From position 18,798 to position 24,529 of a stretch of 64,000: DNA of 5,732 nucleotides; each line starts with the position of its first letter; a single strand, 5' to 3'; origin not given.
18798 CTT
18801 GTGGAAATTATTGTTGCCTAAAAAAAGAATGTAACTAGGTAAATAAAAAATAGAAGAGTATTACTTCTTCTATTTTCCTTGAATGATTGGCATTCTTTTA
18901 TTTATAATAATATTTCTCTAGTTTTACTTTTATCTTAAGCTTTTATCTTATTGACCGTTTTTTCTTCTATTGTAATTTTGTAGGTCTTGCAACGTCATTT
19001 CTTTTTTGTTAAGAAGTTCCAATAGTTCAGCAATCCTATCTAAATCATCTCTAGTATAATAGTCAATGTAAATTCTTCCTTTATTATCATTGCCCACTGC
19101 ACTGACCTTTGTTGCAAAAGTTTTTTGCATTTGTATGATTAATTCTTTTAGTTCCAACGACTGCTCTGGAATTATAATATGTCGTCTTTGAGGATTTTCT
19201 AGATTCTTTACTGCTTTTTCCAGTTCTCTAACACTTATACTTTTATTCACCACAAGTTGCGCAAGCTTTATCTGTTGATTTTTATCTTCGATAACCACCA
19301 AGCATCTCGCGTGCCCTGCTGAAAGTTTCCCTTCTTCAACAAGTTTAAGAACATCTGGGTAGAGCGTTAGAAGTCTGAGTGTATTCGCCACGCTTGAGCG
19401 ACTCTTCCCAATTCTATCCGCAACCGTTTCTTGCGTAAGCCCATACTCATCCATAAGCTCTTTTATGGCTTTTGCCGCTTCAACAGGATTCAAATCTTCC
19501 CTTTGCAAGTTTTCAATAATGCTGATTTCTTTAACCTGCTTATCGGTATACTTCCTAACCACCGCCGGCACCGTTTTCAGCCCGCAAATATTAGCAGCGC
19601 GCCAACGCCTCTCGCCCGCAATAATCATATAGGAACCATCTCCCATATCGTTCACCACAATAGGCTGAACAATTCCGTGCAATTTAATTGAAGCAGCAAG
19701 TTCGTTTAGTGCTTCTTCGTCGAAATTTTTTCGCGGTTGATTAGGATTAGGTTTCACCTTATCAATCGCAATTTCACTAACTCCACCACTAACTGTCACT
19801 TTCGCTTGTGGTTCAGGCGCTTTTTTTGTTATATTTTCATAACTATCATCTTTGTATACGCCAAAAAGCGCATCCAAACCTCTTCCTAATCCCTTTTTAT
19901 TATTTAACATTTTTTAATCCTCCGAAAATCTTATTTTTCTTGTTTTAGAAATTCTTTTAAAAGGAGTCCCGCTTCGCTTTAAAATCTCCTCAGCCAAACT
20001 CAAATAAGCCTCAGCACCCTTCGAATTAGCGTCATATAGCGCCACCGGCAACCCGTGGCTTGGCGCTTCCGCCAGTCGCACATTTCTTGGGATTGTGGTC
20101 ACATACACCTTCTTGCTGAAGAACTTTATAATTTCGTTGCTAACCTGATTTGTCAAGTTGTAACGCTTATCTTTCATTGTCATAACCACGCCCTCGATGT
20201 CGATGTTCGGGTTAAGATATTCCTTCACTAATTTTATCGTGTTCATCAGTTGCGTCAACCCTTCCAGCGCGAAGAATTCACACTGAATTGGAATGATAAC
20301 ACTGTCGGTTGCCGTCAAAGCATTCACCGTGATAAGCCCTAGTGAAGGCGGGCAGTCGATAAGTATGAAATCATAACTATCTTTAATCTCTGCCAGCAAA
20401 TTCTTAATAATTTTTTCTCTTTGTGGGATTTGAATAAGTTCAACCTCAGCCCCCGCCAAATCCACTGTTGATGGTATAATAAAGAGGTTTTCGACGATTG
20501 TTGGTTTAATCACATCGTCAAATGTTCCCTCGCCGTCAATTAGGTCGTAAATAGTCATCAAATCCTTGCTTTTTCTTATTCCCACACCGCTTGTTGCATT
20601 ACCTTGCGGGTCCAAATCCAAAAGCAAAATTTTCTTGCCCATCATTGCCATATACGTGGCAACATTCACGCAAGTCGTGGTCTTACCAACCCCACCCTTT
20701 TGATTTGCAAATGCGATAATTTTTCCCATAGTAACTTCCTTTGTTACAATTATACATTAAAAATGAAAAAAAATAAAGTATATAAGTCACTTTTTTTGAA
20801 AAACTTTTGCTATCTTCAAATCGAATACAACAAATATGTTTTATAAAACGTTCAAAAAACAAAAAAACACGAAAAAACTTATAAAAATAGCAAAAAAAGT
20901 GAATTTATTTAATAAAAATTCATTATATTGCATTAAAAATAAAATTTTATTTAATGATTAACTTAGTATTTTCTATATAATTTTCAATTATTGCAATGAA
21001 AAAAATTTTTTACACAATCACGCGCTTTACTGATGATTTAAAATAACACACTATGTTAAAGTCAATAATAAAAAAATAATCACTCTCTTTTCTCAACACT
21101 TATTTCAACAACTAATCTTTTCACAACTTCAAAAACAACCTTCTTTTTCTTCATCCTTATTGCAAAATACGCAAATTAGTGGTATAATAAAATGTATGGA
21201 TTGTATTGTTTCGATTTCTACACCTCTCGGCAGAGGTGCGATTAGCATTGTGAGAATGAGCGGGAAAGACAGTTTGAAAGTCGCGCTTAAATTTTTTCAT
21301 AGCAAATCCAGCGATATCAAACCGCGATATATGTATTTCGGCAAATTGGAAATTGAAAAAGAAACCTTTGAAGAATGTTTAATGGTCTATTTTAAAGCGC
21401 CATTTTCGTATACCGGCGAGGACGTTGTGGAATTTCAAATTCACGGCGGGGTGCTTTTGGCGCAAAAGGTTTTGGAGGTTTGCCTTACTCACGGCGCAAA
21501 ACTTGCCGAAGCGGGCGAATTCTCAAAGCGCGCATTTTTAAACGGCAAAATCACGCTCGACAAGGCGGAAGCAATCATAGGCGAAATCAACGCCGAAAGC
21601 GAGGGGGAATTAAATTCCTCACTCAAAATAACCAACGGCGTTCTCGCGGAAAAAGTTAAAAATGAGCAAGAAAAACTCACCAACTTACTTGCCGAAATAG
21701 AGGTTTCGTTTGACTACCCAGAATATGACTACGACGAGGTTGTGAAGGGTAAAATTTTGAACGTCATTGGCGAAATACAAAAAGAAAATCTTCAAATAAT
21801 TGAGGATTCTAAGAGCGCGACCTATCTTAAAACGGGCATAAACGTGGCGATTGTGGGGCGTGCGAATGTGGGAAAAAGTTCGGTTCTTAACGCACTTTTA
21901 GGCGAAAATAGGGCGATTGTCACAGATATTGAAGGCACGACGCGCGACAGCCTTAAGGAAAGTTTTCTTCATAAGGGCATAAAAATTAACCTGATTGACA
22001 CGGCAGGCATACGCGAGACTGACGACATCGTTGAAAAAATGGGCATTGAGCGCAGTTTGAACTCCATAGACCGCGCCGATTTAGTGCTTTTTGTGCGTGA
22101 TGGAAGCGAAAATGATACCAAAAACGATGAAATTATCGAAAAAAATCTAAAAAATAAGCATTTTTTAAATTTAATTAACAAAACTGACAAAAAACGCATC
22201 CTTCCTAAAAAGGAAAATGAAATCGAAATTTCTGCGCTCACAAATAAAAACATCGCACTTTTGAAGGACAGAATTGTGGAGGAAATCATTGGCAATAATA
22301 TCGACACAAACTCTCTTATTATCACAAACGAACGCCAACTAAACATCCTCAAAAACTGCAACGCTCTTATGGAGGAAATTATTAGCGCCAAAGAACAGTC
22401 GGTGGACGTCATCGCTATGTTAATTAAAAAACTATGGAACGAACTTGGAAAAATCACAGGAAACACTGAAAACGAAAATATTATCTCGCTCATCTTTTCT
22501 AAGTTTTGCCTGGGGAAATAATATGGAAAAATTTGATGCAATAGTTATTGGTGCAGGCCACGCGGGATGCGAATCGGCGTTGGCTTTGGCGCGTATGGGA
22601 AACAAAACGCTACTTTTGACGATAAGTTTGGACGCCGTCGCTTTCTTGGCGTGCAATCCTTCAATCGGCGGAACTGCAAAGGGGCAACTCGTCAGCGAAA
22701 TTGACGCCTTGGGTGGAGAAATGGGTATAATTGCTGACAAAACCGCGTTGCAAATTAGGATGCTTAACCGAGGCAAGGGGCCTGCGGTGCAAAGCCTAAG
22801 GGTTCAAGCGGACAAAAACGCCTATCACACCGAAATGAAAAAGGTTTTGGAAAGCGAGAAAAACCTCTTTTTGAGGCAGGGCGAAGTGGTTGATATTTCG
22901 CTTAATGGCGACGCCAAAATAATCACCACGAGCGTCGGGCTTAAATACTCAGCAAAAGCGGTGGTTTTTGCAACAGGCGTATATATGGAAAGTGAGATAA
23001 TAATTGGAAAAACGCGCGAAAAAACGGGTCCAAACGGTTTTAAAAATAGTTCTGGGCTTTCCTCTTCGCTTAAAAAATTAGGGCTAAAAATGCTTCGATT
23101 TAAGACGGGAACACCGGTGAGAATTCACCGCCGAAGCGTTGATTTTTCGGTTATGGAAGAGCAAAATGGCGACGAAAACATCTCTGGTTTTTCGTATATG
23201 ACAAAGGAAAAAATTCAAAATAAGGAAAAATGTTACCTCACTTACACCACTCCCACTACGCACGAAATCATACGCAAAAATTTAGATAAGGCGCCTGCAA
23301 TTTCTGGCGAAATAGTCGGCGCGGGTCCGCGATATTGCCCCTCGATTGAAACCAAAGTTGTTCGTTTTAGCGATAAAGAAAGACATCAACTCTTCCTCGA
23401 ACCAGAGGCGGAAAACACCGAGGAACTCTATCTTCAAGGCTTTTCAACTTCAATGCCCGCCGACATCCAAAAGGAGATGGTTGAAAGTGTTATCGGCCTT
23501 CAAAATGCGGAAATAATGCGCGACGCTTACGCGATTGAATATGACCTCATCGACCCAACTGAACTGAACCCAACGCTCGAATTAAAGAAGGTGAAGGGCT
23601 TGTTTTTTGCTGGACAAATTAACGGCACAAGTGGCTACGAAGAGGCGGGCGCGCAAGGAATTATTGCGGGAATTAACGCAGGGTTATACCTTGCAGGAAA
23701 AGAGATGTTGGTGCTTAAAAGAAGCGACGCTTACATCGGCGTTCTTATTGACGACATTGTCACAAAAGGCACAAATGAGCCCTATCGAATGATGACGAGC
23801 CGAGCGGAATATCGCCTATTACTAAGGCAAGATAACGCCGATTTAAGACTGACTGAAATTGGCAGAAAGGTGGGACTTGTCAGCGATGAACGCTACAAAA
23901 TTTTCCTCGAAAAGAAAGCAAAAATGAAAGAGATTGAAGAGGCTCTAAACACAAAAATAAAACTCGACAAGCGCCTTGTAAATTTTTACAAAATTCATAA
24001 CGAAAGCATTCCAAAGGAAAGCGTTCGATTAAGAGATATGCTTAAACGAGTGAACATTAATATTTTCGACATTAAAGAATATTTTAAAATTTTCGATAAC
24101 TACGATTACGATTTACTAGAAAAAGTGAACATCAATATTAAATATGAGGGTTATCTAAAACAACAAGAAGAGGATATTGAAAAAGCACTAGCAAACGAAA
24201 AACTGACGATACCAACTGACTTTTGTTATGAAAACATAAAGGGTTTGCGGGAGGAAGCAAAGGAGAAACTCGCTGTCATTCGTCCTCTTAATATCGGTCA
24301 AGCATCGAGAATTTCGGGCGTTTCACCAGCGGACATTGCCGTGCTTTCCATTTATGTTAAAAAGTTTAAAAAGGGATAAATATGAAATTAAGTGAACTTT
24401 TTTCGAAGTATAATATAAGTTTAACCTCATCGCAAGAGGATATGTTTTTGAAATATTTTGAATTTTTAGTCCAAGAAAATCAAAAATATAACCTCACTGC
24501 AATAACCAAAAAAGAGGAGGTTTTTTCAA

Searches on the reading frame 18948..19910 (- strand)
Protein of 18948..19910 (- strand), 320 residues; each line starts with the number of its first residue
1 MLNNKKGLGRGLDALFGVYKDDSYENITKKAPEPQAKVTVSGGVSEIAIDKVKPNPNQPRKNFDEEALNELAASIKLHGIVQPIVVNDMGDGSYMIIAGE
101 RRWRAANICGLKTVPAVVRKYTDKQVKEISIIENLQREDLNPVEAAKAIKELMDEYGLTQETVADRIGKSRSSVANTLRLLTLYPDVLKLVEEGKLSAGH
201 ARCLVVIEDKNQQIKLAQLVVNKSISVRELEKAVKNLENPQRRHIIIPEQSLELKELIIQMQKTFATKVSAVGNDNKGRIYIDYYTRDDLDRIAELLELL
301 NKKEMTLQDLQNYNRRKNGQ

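Call 9: search_protein_families(library=pfam, proteins=[window:18948-19910:-])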
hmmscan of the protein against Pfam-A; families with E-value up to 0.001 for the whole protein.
window:18948-19910:- (320 aa): 4 families
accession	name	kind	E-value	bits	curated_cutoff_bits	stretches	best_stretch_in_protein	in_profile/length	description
PF17762.8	HTH_ParB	-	1.9e-37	127.9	22.6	1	138-238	1-101/102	ParB HTH domain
PF02195.25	ParB_N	-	9.7e-36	122.2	26.3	1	44-136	3-95/95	ParB N-terminal domain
PF13411.12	MerR_1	-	2.8e-06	27.8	21.6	0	283-313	36-65/69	MerR HTH family regulatory protein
PF01381.28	HTH_3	-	2.2e-05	24.8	23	1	149-175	1-27/55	Helix-turn-helix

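Call 29: find_encoding_contigs(protein=window:18948-19910:-, flank=10000, max_places=10)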
Protein window:18948-19910:- (320 aa): 22 contigs read that carry it; 10 places shown.
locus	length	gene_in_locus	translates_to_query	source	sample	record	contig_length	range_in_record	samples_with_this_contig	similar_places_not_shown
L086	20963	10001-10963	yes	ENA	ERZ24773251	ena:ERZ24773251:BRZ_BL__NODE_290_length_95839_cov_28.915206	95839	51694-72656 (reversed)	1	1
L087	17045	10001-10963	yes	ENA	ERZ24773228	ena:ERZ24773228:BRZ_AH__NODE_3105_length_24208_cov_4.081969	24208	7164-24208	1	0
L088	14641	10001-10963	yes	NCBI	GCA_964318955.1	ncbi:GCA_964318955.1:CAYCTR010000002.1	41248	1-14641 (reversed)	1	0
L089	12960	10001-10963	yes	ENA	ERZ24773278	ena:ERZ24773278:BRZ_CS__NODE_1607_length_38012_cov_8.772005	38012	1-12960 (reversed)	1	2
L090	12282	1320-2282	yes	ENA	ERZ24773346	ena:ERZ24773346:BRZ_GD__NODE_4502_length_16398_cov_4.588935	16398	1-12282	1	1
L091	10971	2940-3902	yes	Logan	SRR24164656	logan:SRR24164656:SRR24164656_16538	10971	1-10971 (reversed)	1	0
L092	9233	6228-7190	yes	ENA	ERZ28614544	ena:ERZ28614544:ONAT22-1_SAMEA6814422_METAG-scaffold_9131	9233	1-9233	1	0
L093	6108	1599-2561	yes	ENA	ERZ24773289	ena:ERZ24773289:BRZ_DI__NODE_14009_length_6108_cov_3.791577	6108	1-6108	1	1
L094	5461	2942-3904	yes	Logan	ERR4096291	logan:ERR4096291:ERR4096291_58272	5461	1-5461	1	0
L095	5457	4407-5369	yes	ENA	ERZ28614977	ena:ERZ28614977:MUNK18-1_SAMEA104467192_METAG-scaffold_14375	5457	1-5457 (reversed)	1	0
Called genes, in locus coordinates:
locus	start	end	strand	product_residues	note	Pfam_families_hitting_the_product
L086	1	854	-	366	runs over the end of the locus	PF00712:DNA_pol3_beta, PF02767:DNA_pol3_beta_2, PF00712:DNA_pol3_beta (weak), PF02767:DNA_pol3_beta_2, PF02768:DNA_pol3_beta_3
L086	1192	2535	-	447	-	PF11638:DnaA_N, PF00308:Bac_DnaA, PF00004:AAA (faint), PF08299:Bac_DnaA_C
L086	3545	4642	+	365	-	PF02463:SMC_N, PF13175:AAA_15, PF13476:AAA_23, PF13304:AAA_21 (faint)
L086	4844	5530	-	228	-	PF02527:GidB, PF05175:MTS (weak), PF13847:Methyltransf_31 (weak)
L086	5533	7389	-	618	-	PF01134:GIDA, PF01266:DAO (faint), PF07992:Pyr_redox_2 (weak), PF13738:Pyr_redox_3 (faint), PF21680:GIDA_C_1st, PF13932:SAM_GIDA_C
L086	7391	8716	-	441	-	PF10396:TrmE_N, PF12631:MnmE_helical, PF01926:MMR_HSR1, PF02421:FeoB_N, PF04548:AIG1 (weak)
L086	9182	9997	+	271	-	PF00142:Fer4_NifH, PF01656:CbiA, PF02374:ArsA_ATPase (weak), PF06564:CBP_BcsQ, PF09140:MipZ, PF10609:ParA, PF13614:AAA_31, PF09140:MipZ (weak)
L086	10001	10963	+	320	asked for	PF02195:ParB_N, PF13411:MerR_1 (faint), PF17762:HTH_ParB, PF01381:HTH_3 (faint)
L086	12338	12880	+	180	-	PF00210:Ferritin (faint), PF02915:Rubrerythrin, PF21349:RUBY_RBDX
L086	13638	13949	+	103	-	-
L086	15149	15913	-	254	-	PF02535:Zip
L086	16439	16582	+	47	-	-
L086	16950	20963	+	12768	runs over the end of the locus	-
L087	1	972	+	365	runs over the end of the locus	PF02463:SMC_N, PF13175:AAA_15, PF13476:AAA_23, PF13304:AAA_21 (faint)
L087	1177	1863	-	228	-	PF02527:GidB, PF05175:MTS (weak), PF13847:Methyltransf_31 (weak)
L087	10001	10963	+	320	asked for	PF02195:ParB_N, PF13411:MerR_1 (faint), PF17762:HTH_ParB, PF01381:HTH_3 (faint)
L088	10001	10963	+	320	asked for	PF02195:ParB_N, PF13411:MerR_1 (faint), PF17762:HTH_ParB, PF01381:HTH_3 (faint)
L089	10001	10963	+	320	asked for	PF02195:ParB_N, PF13411:MerR_1 (faint), PF17762:HTH_ParB, PF01381:HTH_3 (faint)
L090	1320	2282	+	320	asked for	PF02195:ParB_N, PF13411:MerR_1 (faint), PF17762:HTH_ParB, PF01381:HTH_3 (faint)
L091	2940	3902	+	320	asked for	PF02195:ParB_N, PF13411:MerR_1 (faint), PF17762:HTH_ParB, PF01381:HTH_3 (faint)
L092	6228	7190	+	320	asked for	PF02195:ParB_N, PF13411:MerR_1 (faint), PF17762:HTH_ParB, PF01381:HTH_3 (faint)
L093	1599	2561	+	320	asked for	PF02195:ParB_N, PF13411:MerR_1 (faint), PF17762:HTH_ParB, PF01381:HTH_3 (faint)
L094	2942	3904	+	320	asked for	PF02195:ParB_N, PF13411:MerR_1 (faint), PF17762:HTH_ParB, PF01381:HTH_3 (faint)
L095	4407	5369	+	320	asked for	PF02195:ParB_N, PF13411:MerR_1 (faint), PF17762:HTH_ParB, PF01381:HTH_3 (faint)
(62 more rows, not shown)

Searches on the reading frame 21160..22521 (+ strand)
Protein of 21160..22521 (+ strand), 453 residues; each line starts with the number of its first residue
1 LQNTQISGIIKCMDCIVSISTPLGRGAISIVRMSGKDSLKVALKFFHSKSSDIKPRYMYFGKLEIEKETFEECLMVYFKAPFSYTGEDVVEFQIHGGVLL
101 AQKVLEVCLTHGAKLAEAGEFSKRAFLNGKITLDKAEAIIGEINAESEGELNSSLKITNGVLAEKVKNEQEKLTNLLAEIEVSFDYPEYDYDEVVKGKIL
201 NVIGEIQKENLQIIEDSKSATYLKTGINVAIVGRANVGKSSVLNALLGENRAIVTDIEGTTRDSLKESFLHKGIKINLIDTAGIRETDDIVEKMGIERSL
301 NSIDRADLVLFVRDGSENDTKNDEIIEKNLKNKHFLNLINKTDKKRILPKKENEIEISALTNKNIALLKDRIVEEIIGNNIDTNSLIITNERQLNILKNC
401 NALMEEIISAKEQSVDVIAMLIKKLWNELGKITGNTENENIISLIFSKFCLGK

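Call 9: search_protein_families(library=pfam, proteins=[window:21160-22521:+])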
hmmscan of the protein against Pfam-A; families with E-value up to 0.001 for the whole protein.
window:21160-22521:+ (453 aa): 7 families
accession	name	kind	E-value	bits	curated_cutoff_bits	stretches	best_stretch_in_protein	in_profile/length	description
PF12631.12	MnmE_helical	-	6e-40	138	40.1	1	133-450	1-211/211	MnmE helical domain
PF10396.14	TrmE_N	-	1.7e-38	131.8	29.8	1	16-130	2-117/117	GTP-binding protein TrmE N-terminus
PF01926.29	MMR_HSR1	-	8.4e-26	90.8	21.9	1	228-341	1-113/113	50S ribosome-binding GTPase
PF02421.24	FeoB_N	-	1.6e-08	34.6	27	1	228-343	2-119/156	Ferrous iron transport protein B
PF04548.22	AIG1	-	1.5e-07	31.4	27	1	228-330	2-107/212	AIG1 family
PF00350.29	Dynamin_N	-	9.7e-06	26.1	27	1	229-262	1-33/168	Dynamin family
PF00009.33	GTP_EFTU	-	1.7e-05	24.9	26.5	1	227-357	4-135/188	Elongation factor Tu GTP binding domain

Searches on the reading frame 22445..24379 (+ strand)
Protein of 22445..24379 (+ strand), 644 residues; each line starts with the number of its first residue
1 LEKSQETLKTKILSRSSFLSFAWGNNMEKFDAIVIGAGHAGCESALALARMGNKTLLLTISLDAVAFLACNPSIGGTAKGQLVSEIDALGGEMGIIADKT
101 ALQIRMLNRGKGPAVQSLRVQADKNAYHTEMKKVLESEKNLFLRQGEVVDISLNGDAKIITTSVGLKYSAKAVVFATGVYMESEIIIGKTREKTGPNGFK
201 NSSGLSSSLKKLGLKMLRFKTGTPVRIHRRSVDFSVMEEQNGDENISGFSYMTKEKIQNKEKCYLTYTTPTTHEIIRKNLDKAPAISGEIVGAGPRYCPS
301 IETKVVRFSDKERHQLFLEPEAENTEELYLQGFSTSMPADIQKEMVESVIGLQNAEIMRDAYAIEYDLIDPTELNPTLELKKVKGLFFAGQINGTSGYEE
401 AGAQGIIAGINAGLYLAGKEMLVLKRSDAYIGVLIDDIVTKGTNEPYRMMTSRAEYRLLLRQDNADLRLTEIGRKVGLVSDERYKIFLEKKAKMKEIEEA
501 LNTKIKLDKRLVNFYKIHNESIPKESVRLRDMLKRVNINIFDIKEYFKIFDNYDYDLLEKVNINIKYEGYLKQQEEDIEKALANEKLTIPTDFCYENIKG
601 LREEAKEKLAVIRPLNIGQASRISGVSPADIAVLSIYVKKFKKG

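Call 9: search_protein_families(library=pfam, proteins=[window:22445-24379:+])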
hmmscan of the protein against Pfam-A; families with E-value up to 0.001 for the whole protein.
window:22445-24379:+ (644 aa): 7 families
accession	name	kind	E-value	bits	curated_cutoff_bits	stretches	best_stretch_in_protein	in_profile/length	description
PF01134.28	GIDA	-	5.8e-158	526.5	22.1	1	31-420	1-391/391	Glucose inhibited division protein A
PF13932.14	SAM_GIDA_C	-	4e-22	78.2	27.1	1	580-634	2-56/57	tRNA modifying enzyme MnmG/GidA C-terminal helical bundle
PF21680.2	GIDA_C_1st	-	6.1e-15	56.2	24.7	1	481-575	1-96/96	tRNA modifying enzyme MnmG/GidA C-terminal helical domain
PF07992.20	Pyr_redox_2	-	3.7e-07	30.3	26.1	1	31-179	2-109/291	Pyridine nucleotide-disulphide oxidoreductase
PF13738.12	Pyr_redox_3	-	2.1e-06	27.7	30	0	104-183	60-138/305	Pyridine nucleotide-disulphide oxidoreductase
PF01266.30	DAO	-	2.3e-05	24.5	27.9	0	31-58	1-28/353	FAD dependent oxidoreductase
PF12831.13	FAD_oxidored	-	7.5e-05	22.6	27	1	31-178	1-145/416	FAD dependent oxidoreductase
